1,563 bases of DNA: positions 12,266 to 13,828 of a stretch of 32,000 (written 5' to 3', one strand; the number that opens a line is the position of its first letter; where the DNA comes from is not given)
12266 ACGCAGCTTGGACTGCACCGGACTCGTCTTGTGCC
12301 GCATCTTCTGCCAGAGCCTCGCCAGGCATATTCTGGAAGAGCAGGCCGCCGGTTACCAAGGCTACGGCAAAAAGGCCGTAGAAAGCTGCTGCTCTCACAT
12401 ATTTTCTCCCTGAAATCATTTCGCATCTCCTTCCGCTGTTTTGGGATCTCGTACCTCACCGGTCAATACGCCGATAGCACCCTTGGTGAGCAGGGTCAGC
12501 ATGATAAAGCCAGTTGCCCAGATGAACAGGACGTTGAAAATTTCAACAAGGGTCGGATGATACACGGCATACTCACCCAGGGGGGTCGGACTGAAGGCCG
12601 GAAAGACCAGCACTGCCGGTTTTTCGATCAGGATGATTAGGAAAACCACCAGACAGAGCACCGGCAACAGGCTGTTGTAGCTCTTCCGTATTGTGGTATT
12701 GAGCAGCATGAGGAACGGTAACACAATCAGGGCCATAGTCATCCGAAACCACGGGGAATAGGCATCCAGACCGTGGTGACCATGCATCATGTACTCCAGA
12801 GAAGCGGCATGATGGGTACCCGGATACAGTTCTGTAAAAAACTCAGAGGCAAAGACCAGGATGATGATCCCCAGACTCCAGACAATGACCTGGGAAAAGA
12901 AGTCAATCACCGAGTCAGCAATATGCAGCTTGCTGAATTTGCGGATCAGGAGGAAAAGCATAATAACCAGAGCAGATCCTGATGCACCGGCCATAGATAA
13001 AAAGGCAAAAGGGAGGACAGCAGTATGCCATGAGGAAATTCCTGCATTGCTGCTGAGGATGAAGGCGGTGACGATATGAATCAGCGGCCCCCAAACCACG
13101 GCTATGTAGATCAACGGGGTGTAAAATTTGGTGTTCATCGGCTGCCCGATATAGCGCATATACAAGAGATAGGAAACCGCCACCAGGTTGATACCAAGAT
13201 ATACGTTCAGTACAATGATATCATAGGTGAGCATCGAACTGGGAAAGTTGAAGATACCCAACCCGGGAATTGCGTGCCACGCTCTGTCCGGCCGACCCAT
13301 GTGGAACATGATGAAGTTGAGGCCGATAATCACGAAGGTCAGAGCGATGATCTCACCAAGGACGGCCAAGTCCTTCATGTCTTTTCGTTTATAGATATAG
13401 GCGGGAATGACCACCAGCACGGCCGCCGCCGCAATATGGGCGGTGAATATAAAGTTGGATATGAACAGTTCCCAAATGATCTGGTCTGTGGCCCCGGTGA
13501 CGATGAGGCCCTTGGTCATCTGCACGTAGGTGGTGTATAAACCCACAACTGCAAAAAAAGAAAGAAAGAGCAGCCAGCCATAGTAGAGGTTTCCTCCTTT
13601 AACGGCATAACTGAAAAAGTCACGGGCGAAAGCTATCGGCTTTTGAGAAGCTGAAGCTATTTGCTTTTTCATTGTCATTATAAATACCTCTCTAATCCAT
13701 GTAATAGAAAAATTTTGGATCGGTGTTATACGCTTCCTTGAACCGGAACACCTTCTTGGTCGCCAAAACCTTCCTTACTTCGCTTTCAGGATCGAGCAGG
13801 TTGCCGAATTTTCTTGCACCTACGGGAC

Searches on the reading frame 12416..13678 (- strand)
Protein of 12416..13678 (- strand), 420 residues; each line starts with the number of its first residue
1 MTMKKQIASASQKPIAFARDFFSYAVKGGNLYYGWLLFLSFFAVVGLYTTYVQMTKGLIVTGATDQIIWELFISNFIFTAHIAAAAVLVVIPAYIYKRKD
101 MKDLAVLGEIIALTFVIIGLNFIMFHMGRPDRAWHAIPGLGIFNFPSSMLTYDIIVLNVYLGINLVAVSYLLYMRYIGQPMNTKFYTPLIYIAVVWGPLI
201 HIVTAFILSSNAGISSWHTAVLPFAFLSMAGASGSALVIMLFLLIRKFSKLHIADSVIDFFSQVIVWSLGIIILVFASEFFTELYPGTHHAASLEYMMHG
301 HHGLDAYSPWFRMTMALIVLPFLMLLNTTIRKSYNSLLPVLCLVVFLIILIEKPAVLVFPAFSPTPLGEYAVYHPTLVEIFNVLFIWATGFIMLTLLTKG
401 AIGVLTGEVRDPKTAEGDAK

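Call 62: search_protein_families(library=pfam, proteins=[window:12416-13678:-], max_evalue=0.00001)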
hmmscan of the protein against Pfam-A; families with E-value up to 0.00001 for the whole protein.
window:12416-13678:- (420 aa): 1 family
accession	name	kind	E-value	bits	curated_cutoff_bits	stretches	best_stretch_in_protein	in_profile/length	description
PF03916.19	NrfD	-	8.5e-25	88.5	25.8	1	60-346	2-295/313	Polysulphide reductase, NrfD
